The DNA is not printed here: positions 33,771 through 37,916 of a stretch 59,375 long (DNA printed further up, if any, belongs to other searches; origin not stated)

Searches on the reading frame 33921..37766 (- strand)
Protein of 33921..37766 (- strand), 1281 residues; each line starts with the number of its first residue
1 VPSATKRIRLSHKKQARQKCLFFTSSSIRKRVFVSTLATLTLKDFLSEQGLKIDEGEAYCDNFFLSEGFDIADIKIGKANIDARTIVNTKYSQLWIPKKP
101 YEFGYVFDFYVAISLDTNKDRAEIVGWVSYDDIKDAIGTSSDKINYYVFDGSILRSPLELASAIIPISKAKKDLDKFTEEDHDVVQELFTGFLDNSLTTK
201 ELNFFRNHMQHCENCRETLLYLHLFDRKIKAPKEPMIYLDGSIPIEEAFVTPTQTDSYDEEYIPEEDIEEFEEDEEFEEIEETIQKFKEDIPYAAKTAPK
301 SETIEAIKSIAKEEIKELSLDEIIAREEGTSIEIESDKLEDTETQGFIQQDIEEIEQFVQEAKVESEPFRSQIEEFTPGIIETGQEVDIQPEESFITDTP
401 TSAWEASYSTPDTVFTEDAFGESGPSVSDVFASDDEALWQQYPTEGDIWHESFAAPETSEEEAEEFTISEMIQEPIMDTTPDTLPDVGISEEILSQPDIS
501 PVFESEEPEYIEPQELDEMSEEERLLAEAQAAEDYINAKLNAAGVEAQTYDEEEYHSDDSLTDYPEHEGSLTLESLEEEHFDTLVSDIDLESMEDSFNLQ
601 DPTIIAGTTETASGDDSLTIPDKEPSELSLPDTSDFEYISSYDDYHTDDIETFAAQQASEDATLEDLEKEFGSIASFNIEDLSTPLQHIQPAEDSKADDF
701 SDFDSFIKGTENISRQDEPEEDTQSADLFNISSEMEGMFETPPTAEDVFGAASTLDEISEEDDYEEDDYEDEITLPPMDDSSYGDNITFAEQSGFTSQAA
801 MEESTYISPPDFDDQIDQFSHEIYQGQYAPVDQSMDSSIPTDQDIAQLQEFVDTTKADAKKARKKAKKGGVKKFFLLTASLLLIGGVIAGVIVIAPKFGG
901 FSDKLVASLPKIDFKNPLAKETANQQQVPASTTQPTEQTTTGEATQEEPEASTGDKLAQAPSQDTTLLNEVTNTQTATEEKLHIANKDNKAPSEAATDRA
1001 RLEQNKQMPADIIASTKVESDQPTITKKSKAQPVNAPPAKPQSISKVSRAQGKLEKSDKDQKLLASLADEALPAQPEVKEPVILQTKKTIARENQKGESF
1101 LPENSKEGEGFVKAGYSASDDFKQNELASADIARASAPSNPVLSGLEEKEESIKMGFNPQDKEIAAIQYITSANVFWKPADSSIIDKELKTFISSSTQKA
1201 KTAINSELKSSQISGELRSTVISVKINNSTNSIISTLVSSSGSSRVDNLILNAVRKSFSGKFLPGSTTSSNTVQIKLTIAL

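Call 50: search_protein_families(library=pfam, proteins=[window:33921-37766:-], max_evalue=0.00001)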
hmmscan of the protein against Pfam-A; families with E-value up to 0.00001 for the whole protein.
window:33921-37766:- (1281 aa): 1 family
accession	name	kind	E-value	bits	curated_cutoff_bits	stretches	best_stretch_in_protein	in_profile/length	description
PF08852.17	DUF1822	-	5e-10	39.4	25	1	11-159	6-155/370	Protein of unknown function (DUF1822)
